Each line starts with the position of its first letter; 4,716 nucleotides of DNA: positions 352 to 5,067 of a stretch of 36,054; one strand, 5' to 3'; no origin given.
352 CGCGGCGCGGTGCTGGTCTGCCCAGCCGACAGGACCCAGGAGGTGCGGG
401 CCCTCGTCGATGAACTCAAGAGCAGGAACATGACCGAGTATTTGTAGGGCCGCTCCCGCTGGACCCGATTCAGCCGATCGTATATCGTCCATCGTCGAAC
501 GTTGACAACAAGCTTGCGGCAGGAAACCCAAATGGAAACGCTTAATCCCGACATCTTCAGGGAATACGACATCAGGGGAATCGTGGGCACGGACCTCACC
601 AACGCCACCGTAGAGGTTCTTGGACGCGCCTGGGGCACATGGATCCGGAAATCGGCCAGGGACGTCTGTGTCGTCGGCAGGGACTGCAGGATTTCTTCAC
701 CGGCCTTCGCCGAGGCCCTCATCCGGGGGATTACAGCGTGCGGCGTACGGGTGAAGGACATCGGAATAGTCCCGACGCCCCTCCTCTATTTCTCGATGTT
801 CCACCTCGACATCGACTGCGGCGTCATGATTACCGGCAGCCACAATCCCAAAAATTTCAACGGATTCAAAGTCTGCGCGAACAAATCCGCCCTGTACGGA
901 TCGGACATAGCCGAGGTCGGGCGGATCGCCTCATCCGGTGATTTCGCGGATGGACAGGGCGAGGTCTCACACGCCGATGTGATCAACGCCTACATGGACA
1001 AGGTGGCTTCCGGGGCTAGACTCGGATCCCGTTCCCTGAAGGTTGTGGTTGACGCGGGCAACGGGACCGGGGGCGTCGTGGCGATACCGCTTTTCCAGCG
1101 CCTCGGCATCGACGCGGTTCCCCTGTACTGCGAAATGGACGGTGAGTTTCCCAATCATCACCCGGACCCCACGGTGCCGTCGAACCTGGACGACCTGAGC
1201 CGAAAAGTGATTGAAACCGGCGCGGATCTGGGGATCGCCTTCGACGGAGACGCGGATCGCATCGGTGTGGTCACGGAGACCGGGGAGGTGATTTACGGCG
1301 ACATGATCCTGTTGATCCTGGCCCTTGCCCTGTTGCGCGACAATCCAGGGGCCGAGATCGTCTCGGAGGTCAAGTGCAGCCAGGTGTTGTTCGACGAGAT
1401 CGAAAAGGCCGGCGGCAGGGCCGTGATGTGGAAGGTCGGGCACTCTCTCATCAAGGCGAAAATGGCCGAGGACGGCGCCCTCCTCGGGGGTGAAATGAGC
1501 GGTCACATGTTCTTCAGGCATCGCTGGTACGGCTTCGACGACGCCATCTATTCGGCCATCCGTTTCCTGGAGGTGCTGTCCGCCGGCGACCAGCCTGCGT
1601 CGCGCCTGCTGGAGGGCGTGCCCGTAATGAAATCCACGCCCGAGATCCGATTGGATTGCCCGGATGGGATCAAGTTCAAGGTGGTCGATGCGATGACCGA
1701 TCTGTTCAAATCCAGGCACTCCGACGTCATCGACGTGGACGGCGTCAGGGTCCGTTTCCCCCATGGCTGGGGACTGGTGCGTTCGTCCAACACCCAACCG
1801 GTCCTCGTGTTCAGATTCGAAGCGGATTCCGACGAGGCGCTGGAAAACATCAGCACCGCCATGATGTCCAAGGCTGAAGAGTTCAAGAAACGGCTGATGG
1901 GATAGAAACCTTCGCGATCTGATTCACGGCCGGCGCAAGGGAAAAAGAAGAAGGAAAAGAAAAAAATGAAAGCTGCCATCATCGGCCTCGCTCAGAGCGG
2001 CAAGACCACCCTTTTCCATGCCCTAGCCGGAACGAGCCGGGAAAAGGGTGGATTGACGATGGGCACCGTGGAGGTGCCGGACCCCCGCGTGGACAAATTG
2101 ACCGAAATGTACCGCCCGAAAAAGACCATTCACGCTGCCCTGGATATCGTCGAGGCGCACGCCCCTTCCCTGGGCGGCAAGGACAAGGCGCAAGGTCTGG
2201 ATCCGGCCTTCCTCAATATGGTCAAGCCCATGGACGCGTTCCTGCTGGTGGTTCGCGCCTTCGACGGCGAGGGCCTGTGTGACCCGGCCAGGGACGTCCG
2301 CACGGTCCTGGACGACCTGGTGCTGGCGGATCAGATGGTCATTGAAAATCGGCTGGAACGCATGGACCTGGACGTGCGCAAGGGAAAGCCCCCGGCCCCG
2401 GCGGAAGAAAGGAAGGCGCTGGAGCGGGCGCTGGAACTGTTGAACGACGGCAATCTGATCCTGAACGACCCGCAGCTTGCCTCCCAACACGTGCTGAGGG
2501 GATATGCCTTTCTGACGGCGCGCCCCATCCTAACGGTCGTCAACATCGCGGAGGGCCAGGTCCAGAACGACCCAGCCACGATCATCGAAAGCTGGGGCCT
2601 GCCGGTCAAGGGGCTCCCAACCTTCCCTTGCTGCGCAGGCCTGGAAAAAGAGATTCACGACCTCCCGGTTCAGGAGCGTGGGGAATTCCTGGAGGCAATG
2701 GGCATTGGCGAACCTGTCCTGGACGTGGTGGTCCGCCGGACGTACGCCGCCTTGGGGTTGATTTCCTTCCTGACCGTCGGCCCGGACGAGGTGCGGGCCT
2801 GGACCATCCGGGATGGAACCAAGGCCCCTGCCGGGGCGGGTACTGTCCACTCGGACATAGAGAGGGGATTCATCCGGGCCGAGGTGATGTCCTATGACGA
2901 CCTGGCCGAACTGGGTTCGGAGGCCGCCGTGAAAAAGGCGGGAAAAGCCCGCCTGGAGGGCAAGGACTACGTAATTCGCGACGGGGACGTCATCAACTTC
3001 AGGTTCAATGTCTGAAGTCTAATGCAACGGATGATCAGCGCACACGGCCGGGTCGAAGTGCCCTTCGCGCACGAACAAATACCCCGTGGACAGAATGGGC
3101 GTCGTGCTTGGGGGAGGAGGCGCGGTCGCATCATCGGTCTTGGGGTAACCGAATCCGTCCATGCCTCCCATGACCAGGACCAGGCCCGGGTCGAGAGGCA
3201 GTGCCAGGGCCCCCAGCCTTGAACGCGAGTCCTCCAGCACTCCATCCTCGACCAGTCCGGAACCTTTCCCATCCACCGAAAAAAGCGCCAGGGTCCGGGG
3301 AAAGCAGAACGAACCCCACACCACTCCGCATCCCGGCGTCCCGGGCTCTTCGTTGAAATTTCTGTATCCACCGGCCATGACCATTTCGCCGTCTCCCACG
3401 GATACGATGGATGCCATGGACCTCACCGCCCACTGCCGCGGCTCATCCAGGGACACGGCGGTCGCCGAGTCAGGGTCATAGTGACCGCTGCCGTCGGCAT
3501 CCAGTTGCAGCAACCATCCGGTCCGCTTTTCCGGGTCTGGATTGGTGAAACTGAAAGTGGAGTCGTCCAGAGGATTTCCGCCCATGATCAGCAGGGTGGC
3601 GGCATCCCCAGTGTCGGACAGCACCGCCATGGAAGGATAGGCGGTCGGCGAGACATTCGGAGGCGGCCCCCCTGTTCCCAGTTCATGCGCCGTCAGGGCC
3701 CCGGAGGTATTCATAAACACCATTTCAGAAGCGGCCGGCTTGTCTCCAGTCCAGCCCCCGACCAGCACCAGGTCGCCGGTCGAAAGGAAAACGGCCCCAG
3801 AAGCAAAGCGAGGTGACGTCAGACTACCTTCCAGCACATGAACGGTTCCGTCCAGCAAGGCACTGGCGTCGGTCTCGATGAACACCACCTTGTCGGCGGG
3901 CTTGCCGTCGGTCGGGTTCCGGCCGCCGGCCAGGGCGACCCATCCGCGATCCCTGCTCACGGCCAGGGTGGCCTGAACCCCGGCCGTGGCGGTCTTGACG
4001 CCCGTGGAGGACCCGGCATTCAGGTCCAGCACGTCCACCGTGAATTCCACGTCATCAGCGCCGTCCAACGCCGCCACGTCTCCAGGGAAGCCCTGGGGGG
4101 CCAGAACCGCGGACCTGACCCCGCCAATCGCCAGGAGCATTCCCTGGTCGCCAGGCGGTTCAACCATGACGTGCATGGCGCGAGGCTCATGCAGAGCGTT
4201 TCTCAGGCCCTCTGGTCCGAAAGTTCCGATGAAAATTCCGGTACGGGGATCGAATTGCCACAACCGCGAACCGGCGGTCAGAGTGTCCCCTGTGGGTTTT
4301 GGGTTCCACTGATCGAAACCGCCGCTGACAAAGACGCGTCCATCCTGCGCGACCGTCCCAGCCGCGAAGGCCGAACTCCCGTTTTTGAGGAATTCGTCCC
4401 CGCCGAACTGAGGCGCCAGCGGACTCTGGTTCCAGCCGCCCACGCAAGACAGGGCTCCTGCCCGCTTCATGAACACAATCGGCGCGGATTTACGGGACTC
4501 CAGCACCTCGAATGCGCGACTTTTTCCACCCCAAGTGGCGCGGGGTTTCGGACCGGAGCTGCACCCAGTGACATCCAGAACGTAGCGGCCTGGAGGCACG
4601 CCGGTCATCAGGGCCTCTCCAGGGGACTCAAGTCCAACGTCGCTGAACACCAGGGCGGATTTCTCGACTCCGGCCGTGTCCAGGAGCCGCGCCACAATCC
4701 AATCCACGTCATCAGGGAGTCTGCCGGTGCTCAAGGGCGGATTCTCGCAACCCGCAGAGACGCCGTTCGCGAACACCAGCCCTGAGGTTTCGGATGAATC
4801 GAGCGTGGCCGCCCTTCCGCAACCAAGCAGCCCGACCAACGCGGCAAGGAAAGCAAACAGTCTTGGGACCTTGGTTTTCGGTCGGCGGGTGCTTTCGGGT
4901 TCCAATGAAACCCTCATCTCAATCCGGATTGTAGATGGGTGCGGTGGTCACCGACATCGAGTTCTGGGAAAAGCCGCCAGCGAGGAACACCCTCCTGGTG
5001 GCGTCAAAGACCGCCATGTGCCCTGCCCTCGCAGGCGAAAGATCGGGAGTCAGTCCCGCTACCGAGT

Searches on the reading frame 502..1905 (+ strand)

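Call 6: search_protein_families(library=pfam, proteins=[window:502-1905:+], max_evalue=0.001)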
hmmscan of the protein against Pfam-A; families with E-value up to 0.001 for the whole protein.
window:502-1905:+ (467 aa): 4 families
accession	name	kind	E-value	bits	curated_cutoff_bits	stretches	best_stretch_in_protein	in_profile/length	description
PF02878.22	PGM_PMM_I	-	5.3e-35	120.5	22.5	1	18-135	3-122/138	Phosphoglucomutase/phosphomannomutase, alpha/beta/alpha domain I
PF02879.22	PGM_PMM_II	-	1.6e-27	96.5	29.3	1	163-261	2-103/103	Phosphoglucomutase/phosphomannomutase, alpha/beta/alpha domain II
PF02880.22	PGM_PMM_III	-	1.5e-25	90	20.7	1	266-372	2-110/115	Phosphoglucomutase/phosphomannomutase, alpha/beta/alpha domain III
PF00408.26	PGM_PMM_IV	-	9.2e-13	48.5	23.1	1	381-454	1-65/68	Phosphoglucomutase/phosphomannomutase, C-terminal domain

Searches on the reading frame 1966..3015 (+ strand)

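Call 6: search_protein_families(library=pfam, proteins=[window:1966-3015:+], max_evalue=0.001)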
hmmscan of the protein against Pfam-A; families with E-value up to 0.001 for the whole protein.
window:1966-3015:+ (349 aa): 1 family
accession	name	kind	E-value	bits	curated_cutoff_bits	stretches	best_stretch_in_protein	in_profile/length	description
PF06071.19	YchF-GTPase_C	-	1.3e-37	128.2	27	1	265-348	1-84/84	Protein of unknown function (DUF933)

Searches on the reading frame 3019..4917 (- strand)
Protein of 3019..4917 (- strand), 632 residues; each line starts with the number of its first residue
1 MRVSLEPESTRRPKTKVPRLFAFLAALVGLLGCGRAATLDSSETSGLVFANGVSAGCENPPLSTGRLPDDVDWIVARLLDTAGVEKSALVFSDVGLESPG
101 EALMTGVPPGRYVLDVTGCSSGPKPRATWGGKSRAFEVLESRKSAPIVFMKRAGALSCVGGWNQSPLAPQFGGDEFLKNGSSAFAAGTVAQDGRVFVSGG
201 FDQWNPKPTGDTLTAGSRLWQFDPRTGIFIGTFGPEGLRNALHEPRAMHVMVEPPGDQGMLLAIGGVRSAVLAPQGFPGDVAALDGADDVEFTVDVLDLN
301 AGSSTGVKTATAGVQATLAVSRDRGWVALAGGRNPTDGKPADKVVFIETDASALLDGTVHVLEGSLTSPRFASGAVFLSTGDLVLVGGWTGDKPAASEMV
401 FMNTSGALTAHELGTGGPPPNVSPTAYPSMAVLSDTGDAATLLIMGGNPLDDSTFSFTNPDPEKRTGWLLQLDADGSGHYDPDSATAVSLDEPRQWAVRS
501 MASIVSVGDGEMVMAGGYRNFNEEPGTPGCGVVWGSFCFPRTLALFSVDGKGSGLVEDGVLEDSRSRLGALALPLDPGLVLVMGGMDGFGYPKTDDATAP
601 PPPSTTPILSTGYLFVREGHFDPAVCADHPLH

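Call 6: search_protein_families(library=pfam, proteins=[window:3019-4917:-], max_evalue=0.001)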
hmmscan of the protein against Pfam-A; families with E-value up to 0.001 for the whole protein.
window:3019-4917:- (632 aa): 2 families
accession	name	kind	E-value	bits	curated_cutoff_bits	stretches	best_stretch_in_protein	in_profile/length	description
PF07646.21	Kelch_2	-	3.3e-05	24.1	21.3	0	189-226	8-38/48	Kelch motif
PF01344.31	Kelch_1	-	0.00019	21.3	20.1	0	186-227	5-37/46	Kelch motif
